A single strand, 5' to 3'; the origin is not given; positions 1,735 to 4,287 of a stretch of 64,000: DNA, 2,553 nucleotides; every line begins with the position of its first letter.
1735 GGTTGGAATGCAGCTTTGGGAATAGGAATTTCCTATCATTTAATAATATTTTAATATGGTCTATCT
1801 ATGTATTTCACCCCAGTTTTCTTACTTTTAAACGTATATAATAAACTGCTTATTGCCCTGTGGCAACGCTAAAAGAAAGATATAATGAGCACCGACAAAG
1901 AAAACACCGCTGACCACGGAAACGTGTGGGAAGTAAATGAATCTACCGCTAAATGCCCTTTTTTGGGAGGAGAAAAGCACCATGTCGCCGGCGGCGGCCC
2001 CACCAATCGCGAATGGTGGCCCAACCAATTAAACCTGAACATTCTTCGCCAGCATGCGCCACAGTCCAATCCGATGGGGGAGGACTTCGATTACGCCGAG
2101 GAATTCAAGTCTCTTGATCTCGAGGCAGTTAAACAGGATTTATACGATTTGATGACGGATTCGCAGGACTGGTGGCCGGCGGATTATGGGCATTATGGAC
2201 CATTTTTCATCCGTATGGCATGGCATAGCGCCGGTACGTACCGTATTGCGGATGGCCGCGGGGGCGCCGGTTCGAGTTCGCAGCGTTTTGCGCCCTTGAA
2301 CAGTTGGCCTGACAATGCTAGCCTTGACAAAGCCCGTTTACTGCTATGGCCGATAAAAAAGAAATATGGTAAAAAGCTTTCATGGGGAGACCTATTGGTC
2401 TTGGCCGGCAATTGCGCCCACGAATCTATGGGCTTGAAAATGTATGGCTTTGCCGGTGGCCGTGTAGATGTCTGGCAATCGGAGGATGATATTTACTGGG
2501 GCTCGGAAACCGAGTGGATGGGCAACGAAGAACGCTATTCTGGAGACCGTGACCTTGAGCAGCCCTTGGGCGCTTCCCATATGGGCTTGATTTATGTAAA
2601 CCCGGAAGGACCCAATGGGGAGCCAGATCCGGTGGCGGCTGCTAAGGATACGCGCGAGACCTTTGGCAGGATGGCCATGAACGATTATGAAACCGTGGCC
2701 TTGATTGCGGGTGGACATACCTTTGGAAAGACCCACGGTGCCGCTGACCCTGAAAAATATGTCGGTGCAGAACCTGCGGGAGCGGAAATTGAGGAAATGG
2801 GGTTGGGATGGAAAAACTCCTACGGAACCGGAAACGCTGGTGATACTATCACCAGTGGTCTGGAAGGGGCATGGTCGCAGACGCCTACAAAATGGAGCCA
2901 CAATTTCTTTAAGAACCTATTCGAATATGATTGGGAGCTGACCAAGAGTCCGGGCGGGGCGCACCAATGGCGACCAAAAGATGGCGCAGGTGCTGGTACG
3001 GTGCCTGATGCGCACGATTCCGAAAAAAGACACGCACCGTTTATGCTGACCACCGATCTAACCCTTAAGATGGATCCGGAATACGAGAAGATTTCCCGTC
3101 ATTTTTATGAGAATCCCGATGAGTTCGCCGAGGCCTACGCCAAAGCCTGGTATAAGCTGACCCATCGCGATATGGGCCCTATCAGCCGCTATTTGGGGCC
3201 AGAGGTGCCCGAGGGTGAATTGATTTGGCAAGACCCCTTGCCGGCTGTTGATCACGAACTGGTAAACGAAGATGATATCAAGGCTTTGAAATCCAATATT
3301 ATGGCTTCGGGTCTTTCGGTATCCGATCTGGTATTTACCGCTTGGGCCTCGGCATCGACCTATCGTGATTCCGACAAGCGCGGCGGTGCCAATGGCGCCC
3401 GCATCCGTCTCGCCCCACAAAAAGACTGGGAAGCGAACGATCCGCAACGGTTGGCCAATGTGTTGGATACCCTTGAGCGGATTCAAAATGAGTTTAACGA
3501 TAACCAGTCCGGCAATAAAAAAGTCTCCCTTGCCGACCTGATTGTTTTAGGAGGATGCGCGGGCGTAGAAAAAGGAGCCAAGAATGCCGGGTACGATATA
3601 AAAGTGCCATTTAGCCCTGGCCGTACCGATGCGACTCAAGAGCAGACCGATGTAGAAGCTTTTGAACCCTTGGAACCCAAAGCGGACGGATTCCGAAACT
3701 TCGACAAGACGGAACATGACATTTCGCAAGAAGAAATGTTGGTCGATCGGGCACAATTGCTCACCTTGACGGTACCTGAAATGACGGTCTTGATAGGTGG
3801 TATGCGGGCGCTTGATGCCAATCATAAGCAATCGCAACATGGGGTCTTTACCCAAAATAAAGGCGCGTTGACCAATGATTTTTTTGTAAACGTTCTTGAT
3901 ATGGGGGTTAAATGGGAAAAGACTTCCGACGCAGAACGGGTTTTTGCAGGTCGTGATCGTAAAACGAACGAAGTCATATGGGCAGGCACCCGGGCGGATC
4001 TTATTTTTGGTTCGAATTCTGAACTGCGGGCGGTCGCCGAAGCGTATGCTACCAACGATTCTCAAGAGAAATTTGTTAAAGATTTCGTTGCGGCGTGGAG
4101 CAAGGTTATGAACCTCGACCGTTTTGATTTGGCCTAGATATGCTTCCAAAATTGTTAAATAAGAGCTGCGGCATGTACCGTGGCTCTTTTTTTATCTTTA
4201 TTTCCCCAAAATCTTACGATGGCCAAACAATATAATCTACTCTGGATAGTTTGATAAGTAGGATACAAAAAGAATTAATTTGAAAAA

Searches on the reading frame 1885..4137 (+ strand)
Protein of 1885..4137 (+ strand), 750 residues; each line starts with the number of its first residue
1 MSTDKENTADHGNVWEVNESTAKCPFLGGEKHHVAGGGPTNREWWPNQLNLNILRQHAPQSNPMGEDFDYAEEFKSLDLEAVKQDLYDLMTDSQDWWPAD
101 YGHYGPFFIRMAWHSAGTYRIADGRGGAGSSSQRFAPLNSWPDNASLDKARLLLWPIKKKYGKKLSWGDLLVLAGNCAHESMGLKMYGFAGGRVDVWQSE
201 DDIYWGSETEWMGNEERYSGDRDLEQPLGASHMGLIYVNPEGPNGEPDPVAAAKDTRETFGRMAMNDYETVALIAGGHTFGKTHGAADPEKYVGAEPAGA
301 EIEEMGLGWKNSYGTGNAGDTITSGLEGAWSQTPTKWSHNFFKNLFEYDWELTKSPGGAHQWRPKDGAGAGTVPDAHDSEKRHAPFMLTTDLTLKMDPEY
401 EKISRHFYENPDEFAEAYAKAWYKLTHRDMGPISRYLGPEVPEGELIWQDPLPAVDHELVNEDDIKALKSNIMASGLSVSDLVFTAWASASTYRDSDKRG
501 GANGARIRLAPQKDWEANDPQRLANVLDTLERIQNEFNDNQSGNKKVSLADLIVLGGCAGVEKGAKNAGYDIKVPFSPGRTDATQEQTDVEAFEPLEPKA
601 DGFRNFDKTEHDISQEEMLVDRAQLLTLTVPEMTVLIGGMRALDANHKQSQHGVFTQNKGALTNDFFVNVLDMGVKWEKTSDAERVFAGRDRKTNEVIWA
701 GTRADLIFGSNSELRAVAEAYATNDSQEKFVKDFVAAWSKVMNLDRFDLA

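Call 12: search_protein_families(library=pfam, proteins=[window:1885-4137:+], max_evalue=0.001)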
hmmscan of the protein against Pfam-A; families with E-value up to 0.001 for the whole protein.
window:1885-4137:+ (750 aa): 1 family
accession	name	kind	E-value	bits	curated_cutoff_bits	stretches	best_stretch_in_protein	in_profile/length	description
PF00141.28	peroxidase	-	1.2e-71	241.7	27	2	99-409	10-236/237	Peroxidase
